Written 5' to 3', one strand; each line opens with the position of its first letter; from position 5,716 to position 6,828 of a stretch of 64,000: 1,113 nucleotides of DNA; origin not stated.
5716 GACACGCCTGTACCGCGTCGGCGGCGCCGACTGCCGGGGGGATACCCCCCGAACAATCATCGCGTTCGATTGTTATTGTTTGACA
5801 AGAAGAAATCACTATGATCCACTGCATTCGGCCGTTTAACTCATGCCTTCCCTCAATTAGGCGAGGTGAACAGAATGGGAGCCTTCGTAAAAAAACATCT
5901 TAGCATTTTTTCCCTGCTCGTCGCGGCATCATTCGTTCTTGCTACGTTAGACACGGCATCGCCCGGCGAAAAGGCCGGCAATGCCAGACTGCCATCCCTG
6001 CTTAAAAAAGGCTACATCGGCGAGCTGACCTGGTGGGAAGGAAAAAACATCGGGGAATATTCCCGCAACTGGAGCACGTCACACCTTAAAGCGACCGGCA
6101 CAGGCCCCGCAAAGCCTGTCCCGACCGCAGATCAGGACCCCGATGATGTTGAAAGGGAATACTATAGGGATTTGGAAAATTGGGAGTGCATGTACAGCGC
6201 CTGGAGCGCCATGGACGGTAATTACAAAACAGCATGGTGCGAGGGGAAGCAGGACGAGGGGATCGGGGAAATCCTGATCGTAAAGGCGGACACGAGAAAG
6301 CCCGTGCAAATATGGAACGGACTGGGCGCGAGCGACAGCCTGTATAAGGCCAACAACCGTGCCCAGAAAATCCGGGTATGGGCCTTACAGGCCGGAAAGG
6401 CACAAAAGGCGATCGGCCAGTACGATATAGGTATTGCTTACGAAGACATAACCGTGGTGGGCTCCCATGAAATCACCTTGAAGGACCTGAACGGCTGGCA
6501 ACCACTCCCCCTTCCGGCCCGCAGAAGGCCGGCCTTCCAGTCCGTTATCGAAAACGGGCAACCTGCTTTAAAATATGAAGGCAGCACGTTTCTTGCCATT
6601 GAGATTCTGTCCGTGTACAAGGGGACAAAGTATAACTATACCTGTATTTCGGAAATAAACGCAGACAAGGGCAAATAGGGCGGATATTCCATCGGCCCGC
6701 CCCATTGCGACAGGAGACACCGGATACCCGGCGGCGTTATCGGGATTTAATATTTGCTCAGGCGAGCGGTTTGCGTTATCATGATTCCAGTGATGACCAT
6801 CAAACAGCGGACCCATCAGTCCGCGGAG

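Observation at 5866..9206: Orphan glycyl-radical enzyme of the GCVE (dehydratase/lyase) class with no activating enzyme nearby, next to a secreted discoidin-like protein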

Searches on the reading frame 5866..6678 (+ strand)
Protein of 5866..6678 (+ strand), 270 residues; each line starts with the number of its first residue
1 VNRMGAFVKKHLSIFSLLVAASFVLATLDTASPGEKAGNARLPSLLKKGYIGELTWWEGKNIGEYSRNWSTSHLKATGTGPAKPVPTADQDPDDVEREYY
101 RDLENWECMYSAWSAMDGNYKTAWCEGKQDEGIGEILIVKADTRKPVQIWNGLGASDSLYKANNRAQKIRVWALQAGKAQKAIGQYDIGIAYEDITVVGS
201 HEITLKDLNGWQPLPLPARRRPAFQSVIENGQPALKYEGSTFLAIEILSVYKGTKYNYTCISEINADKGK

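Call 6: search_protein_families(library=pfam, proteins=[window:5866-6678:+], max_evalue=0.01)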
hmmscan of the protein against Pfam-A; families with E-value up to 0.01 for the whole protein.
window:5866-6678:+ (270 aa): 1 family
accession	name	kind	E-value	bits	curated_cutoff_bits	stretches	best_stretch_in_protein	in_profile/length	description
PF25302.1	NADase_transloc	-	1.1e-18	68.3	27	1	108-265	22-144/146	NAD glycohydrolase translocation F5/8 type C domain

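Call 7: search_protein_families(library=ncbifam, proteins=[window:5866-6678:+], max_evalue=0.01)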
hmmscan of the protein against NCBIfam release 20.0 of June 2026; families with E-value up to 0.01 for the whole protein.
window:5866-6678:+ (270 aa): 1 family
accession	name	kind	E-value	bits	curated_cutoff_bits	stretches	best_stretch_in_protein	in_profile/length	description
NF047619.1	NADase_discoid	domain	3.9e-24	85.2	38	1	109-265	12-130/130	NADase-type glycan-binding domain-containing protein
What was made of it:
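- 5875..6678 (+): Secreted NADase_transloc / F5-8 type C (discoidin-like) protein, 267 aa (HSV96501.1, locus tag VLM75_06135). It is a neighbour, and probably not part of the enzyme system. PF25302 68 bits and NF047619 85 bits (calls 6, 7).
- Checked: The upstream gene (ATG at 5875, ending 6678) matches PF25302 NADase_transloc (68 bits) and NF047619 (85 bits) (calls 6, 7).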
